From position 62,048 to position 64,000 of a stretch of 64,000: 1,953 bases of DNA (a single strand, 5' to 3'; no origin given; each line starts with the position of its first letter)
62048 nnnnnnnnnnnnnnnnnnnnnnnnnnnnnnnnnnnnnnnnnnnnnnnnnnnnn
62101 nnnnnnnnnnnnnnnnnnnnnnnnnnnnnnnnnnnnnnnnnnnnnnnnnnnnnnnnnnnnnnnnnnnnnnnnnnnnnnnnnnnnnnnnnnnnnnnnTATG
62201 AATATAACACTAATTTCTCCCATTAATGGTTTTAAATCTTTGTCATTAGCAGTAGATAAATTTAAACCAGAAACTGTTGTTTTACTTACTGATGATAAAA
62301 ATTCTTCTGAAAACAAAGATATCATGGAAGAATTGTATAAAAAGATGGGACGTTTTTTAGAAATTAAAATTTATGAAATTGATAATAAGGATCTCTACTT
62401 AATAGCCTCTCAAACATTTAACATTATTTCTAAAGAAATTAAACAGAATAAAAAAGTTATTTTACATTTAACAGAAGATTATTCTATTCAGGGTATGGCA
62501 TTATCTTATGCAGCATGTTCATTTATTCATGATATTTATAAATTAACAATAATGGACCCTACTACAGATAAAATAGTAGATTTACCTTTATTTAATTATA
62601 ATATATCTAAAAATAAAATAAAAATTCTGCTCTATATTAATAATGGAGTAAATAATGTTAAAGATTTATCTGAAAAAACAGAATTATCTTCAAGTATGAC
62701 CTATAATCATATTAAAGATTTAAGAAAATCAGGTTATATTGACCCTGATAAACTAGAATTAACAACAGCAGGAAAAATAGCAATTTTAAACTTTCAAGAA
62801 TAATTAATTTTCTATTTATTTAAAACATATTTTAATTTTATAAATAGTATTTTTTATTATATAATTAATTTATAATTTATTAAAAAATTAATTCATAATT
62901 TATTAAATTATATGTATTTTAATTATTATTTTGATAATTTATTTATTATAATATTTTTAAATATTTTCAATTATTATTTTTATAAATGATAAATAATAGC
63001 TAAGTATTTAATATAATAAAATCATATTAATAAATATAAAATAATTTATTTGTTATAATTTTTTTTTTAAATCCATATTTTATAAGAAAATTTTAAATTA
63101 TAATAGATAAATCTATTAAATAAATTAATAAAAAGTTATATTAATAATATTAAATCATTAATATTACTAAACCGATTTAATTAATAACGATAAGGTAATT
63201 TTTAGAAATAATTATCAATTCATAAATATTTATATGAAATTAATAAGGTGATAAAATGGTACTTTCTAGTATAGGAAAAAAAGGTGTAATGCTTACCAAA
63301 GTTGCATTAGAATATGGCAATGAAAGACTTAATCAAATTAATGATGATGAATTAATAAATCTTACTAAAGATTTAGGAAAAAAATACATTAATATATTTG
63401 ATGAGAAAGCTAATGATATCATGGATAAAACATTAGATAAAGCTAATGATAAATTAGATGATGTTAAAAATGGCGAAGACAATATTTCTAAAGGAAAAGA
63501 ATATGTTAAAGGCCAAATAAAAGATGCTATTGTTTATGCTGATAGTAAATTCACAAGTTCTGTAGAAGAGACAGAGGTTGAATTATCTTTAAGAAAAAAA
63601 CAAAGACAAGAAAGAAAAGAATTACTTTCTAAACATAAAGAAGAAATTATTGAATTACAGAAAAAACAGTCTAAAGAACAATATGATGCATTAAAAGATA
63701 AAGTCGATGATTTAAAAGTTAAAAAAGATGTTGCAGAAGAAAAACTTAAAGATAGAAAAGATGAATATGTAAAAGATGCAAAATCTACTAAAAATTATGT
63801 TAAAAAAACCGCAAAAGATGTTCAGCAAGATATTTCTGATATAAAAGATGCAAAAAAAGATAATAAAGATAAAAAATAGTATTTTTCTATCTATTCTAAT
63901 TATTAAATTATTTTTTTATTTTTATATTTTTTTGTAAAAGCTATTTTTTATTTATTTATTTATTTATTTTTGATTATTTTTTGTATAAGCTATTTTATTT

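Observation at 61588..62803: Tandem pair of orphan Csa3-like CARF-wHTH regulators with degenerate ligand motifs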

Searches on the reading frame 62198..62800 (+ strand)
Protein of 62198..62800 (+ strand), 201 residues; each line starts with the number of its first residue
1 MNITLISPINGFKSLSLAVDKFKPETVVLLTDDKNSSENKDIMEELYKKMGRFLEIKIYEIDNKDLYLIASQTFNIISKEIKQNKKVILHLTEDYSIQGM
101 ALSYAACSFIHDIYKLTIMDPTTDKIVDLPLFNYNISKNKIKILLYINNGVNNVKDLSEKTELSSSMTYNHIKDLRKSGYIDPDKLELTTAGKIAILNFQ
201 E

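Call 4: search_protein_families(library=pfam, proteins=[window:62198-62800:+], max_evalue=1)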
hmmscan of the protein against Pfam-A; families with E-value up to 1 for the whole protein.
window:62198-62800:+ (201 aa): 16 families
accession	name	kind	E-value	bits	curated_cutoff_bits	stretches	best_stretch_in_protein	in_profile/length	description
PF01022.26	HTH_5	-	5.8e-08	32.9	22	1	138-181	2-45/47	Bacterial regulatory protein, arsR family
PF19810.5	HFX_2341_N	-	1e-05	26.4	30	1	19-107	18-106/120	HFX_2341-like, N-terminal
PF13412.12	HTH_24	-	1.1e-05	25.3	21.9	1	138-181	3-47/48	Winged helix-turn-helix DNA-binding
PF24409.1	wHTH-PRTase_assc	-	6e-05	23.4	27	1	142-193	2-52/83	wHTH-PRTase associated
PF08279.18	HTH_11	-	0.00037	20.7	25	1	139-180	3-44/55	HTH domain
PF05043.19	Mga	-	0.0013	19.7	21.1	1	137-177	15-56/87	Mga helix-turn-helix domain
PF01978.25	TrmB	-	0.0018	18.5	25.6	1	134-183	4-54/68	Sugar-specific transcriptional regulator TrmB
PF20366.3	DUF6661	-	0.0079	16.5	27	1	8-94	61-144/174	Family of unknown function (DUF6661)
PF13601.12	HTH_34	-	0.0097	16.5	27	1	153-185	16-48/80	Winged helix DNA-binding domain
PF15977.11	HTH_46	-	0.01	16.3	29.3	1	157-189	29-61/68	Winged helix-turn-helix DNA binding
PF09339.16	HTH_IclR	-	0.035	14.3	22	1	147-184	12-51/52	IclR helix-turn-helix domain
PF21100.3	MCM_C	-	0.042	14.1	27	1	141-183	8-55/64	MCM protein C-terminal winged helix-turn-helix domain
PF12802.13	MarR_2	-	0.045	14.4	27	1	142-182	9-51/61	MarR family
PF01047.28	MarR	-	0.1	13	24.6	1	150-182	16-48/59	MarR family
PF13730.12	HTH_36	-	0.13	12.6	25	1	151-181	22-55/55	Helix-turn-helix domain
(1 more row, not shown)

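Call 5: search_protein_families(library=ncbifam, proteins=[window:62198-62800:+], max_evalue=1)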
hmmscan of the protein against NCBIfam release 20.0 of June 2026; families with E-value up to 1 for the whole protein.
window:62198-62800:+ (201 aa): 9 families
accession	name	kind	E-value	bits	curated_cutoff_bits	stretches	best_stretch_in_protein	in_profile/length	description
TIGR01884.1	cas_HTH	subfamily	1.6e-14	53.8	60.2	1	26-192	28-199/202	CRISPR-associated CARF protein Csa3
NF045707.1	Dbac_1936_reg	equivalog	0.00061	19.8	115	1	138-178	17-57/99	ArsR/SmtB-type metalloregulator TsoR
NF040939.2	trans_reg_lrs14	equivalog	0.0015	18.5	90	1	131-192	14-77/103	Lrs14 family HTH-type transcriptional regulator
NF053606.1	Sta1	subfamily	0.0018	18.3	80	1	125-193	7-76/100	Sta1 family transcriptional regulator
NF033788.1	HTH_metalloreg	subfamily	0.0036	17.1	55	1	138-182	11-56/77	metalloregulator ArsR/SmtB family transcription factor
NF004802.0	PRK06153.1-1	equivalog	0.0073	15.2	601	1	30-98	223-291/391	hypothetical protein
NF041413.1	ArsR_Rv2640c_fam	equivalog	0.017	15.5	155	1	142-185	49-92/118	Rv2640c family ArsR-like transcriptional regulator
NF040890.1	trans_reg_YgbI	equivalog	0.058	12.9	400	1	36-112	67-141/253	DNA-binding transcriptional repressor YgbI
NF047906.1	CdPbTransRegCmtR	equivalog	0.11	12.4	150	1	140-181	23-64/104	Cd(II)/Pb(II)-sensing metalloregulatory transcriptional regulator CmtR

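Call 15: find_homologous_proteins(query=window:62198-62800:+, max_evalue=0.001)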
Query window:62198-62800:+ (201 aa): 5 proteins with E <= 0.001 among 138 candidates.
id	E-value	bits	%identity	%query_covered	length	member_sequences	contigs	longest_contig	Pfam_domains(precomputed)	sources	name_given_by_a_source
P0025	2.3e-119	414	98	100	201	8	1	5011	PF13412.13,PF01022.27,PF19810.6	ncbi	-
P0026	9.7e-95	333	100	80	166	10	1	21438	PF19810.6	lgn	-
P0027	2.1e-87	310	75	100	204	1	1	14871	PF01022.27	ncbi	-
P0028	4.9e-82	292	72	100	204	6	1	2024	PF01022.27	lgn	-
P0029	4.3e-81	289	73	100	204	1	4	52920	PF01022.27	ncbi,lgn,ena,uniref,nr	ncbi:ArsR family transcriptional regulator [uncultured Methanobrevibacter sp.]|uniref:ArsR family tr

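Call 17: search_solved_structures(query=window:62198-62800:+, max_evalue=1, show_alignments=2)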
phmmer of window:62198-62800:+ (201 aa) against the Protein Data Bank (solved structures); distinct sequences matched with E-value up to 1: 4.
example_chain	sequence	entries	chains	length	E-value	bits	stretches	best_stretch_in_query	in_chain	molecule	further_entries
7zox_A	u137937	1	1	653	0.44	13.5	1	18-110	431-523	Nuclear pore complex protein Nup93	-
7fik_P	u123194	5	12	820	0.53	13.2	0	18-109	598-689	Nuclear pore complex protein Nup93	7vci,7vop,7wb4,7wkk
4k2e_A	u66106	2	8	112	0.8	12.6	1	135-186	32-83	Transcriptional activator HlyU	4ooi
3jth_A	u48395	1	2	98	0.99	12.3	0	133-185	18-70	Transcription activator HlyU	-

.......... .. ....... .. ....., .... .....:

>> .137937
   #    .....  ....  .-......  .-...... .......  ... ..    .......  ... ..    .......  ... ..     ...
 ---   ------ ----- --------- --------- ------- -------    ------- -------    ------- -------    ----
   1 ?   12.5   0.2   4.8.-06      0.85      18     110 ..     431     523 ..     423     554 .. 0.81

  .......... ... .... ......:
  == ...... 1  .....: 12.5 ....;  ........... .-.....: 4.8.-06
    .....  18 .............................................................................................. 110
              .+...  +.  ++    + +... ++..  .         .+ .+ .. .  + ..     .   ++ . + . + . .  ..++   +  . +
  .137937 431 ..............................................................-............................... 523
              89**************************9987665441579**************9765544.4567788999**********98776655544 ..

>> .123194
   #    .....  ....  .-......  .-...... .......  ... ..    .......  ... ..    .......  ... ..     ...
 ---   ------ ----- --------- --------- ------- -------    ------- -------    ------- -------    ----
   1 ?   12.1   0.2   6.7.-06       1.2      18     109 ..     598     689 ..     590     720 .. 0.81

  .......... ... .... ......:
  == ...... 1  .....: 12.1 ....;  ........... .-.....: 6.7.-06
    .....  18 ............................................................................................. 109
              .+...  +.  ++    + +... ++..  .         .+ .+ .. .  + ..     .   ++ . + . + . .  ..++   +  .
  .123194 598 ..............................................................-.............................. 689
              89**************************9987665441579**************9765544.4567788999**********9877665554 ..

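Call 69: search_protein_families(library=padloc, proteins=[window:62198-62800:+], max_evalue=0.01)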
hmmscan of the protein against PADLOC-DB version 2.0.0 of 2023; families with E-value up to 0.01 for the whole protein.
window:62198-62800:+ (201 aa): 21 families
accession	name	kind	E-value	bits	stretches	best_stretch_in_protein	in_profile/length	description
PDLC01849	CARF3--CARF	-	6.6e-44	148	1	1-197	1-197/197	-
PDLC01434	CasR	-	1.4e-19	68.7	1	18-195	17-189/191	"CAS-I,CAS-II,CAS-III,CAS-IV,CAS-V,CAS-VI; associated_signaling"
PDLC01268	CasR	-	3.4e-16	57.7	1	22-185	23-170/179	"CAS-I,CAS-II,CAS-III,CAS-IV,CAS-V,CAS-VI; associated_signaling"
PDLC01879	CARF3--CARF_TM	-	7.7e-13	46.6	1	19-197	38-218/222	-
PDLC01044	Csa3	-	1.2e-11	42.9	1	29-194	32-192/194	Type I-A associated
PDLC01863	CARF3--CARF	-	1.4e-11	42.5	1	5-196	4-181/182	-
PDLC01848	CARF3--CARF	-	1.9e-11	42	1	34-196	37-193/197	-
PDLC01862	CARF3--CARF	-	5.5e-10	37.1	1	27-160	31-174/233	-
PDLC01867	CARF3--CARF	-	9e-08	30.2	1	70-186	75-191/200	-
PDLC01868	CARF3--CARF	-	3.2e-07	28.2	1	37-165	36-165/218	-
PDLC01870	CARF3--CARF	-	4.9e-07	27.8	1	35-187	36-187/228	-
PDLC01866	CARF3--CARF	-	5e-07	27.9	1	25-183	26-185/207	-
PDLC01860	CARF3--CARF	-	8.3e-07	27.3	1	27-189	30-195/210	-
PDLC01438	Csa3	-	3.5e-06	25.3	1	37-184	83-191/305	"CAS-I,CAS-II,CAS-III,CAS-IV,CAS-V,CAS-VI; associated_signaling"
PDLC01850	CARF3--CARF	-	1.8e-05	22.7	1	54-192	59-204/209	-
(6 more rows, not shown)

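Call 73: predict_structure(alignment_id=A3)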
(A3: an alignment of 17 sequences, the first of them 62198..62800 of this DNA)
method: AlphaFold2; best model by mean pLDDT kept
length: 201 residues; sequences in the alignment: 17
mean_pLDDT: 91.9   pTM: 0.85
mean pLDDT of the five models: 91.9, 91.9, 91.2, 91.0, 90.0
residues with pLDDT >= 90: 151; 70-90: 46; 50-70: 4; < 50: 0
segments of 3 or more residues with pLDDT < 50: none
pLDDT, mean of each block of 10 residues (from residue 1): 89 90 94 89 88 87 91 95 93 82 92 94 92 92 97 95 97 97 96 92 58
secondary structure, 60 per line:
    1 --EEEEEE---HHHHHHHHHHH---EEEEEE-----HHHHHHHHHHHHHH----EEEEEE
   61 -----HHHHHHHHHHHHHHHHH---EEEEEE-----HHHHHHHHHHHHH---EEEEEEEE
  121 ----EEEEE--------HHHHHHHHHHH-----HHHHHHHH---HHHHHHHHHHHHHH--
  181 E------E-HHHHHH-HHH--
elements in order: E3-8 H12-22 E26-31 H37-50 E55-60 H66-82 E86-91 H97-109 E113-120 E125-129 H138-148 H154-161 H165-178 H190-195

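Call 80: fold_search(model_id=the predicted structure, library=pdb)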
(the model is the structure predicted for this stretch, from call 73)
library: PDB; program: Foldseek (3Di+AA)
matches with E <= 10: 1660; with E <= 0.001: 30
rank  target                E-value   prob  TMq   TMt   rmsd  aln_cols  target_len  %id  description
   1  6wxq_A                2.9e-09  1.00  0.52  0.51  11.8       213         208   18  Crystal structure of CRISPR-associated transcription factor Csa3 complexed with cA4 (released 2021-11-17)
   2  2wte_B                1.3e-08  1.00  0.51  0.50  12.0       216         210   17  The structure of the CRISPR-associated protein, Csa3, from Sulfolobus solfataricus at 1.8 angstrom resolution. (released 2010-09-22)
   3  6w11_B                2.4e-07  1.00  0.53  0.53  11.8       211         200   17  The structure of Sulfolobus solfataricus Csa3 in complex with cyclic tetraadenylate (cA4) (released 2021-03-10)
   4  7pq6_BBB              1.4e-06  1.00  0.60  0.47   4.7       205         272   16  Crystal Structure of the Ring Nuclease 0811 mutant-S12A from Sulfolobus islandicus (Sis0811) (released 2021-11-24)
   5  7pq2_BBB              1.9e-06  1.00  0.66  0.51   4.9       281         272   11  Crystal Structure of the Ring Nuclease 0811 from Sulfolobus islandicus (Sis0811) in its apo form (released 2021-11-24)
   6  7pqa_BBB              2.0e-06  1.00  0.63  0.50   4.3       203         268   15  Crystal Structure of the Ring Nuclease 0811 mutant-S12G/K169G from Sulfolobus islandicus (Sis0811) (released 2021-12-01)
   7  7pq2_AAA              2.5e-06  1.00  0.70  0.54   4.7       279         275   12  Crystal Structure of the Ring Nuclease 0811 from Sulfolobus islandicus (Sis0811) in its apo form (released 2021-11-24)
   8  7pqa_AAA              3.6e-06  1.00  0.64  0.50   5.5       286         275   12  Crystal Structure of the Ring Nuclease 0811 mutant-S12G/K169G from Sulfolobus islandicus (Sis0811) (released 2021-12-01)
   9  7pq6_AAA              4.1e-06  1.00  0.63  0.48   4.6       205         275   16  Crystal Structure of the Ring Nuclease 0811 mutant-S12A from Sulfolobus islandicus (Sis0811) (released 2021-11-24)
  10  7pq3_AAA              5.2e-06  1.00  0.53  0.42   6.4       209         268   15  Crystal Structure of the Ring Nuclease 0811 from Sulfolobus islandicus (Sis0811) in complex with its post-catalytic  (released 2021-11-24)
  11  3qyf_A                6.6e-06  1.00  0.61  0.48   4.7       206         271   12  Crystal structure of the CRISPR-associated protein SSO1393 from Sulfolobus solfataricus (released 2011-03-23)
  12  7pq3_BBB              8.9e-06  1.00  0.59  0.47   6.2       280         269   12  Crystal Structure of the Ring Nuclease 0811 from Sulfolobus islandicus (Sis0811) in complex with its post-catalytic  (released 2021-11-24)
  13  7bdv_D                1.9e-05  1.00  0.46  0.29  20.8       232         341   14  Structure of Can2 from Sulfobacillus thermosulfidooxidans in complex with cyclic tetra-adenylate (cA4) (released 2021-03-03)
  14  8jbb_A                2.2e-05  1.00  0.48  0.23   6.7       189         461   17  Crystal Structure of the Csm6 from Thermus thermophilus HB8 in complex with A2>p (released 2023-12-13)
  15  8jbb_B                2.6e-05  1.00  0.50  0.24   7.1       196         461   16  Crystal Structure of the Csm6 from Thermus thermophilus HB8 in complex with A2>p (released 2023-12-13)
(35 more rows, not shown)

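Call 88: search_dna_similar(query=window:62198-62800:+, collection=phages, mode=protein, max_evalue=0.001, max_rows=10)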
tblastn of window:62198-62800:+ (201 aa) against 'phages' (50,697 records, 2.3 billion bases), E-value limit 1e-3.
No match.

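Call 89: search_dna_similar(query=window:62198-62800:+, collection=plasmids, mode=protein, max_evalue=0.001, max_rows=10)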
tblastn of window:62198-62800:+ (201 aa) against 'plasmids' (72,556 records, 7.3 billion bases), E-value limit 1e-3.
Records with a match: 1; places in all: 1; records where one place covers at least 80% of the query: 1.
Best place of each record, by identity: <60% 1.
By first word of the organism name: Methanomethylovorans 1.
By predicted mobility (MOB-suite, as given by PLSDB): non-mobilizable 1.
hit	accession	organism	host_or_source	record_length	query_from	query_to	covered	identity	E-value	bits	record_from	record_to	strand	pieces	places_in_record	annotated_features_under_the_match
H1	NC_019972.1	Methanomethylovorans hollandica DSM 15978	-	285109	4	197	97%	24.6%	6e-16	82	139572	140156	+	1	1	csa3: CRISPR-associated CARF protein Csa3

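Call 90: get_annotated_region(hit=H1, flank=12000)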
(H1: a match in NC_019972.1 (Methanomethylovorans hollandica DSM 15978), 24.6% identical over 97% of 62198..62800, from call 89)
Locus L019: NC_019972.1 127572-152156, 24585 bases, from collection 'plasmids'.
description: Methanomethylovorans hollandica DSM 15978 plasmid pMETHO01, complete sequence
organism: Methanomethylovorans hollandica DSM 15978 (NCBI taxid 867904)
taxonomy: Archaea; Euryarchaeota; Methanomicrobia; Methanosarcinales; Methanosarcinaceae; Methanomethylovorans; Methanomethylovorans hollandica; Methanomethylovorans hollandica DSM 15978
host: -; source: -; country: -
typing (MOB-suite, as given by PLSDB): non-mobilizable; replicon rep_cluster_57
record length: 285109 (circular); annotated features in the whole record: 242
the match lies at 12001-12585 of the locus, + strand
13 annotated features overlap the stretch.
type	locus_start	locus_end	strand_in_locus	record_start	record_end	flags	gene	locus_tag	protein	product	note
CDS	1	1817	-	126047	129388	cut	-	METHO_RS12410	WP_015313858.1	molecular chaperone of HSP90 family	-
CDS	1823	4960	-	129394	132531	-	-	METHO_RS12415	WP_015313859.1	helicase-related protein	-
CDS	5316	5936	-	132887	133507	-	-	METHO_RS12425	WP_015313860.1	hypothetical protein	-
CDS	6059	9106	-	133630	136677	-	-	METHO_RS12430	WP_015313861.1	ATP-dependent DNA helicase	-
CDS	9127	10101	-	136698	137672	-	-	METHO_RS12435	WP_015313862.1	tetratricopeptide repeat protein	-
CDS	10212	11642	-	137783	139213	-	-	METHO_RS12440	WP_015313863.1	hypothetical protein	-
CDS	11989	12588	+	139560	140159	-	csa3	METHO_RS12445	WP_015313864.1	CRISPR-associated CARF protein Csa3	GO:0043571 - maintenance of CRISPR repeat elements [Evidence IEA]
CDS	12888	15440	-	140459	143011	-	-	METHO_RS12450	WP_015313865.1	disaggregatase related repeat-containing protein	-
CDS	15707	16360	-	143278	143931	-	-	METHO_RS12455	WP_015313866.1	BPSL0067 family protein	-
CDS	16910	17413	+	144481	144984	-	-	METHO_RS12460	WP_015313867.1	hypothetical protein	-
CDS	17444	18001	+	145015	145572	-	-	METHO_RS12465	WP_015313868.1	hypothetical protein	-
CDS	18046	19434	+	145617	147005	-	-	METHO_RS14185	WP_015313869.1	formylglycine-generating enzyme family protein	-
CDS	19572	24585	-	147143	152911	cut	-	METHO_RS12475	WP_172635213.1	disaggregatase related repeat-containing protein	-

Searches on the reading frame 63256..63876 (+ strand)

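Call 4: search_protein_families(library=pfam, proteins=[window:63256-63876:+], max_evalue=1)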
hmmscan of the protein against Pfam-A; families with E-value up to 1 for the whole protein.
window:63256-63876:+ (207 aa): 1 family
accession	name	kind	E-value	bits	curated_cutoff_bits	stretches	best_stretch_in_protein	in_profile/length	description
PF05957.18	DUF883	-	0.036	14.4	25.4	0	129-152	15-38/53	DUF883 N-terminal domain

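Call 5: search_protein_families(library=ncbifam, proteins=[window:63256-63876:+], max_evalue=1)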
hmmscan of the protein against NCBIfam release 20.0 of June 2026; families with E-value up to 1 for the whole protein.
window:63256-63876:+ (207 aa): 0 families
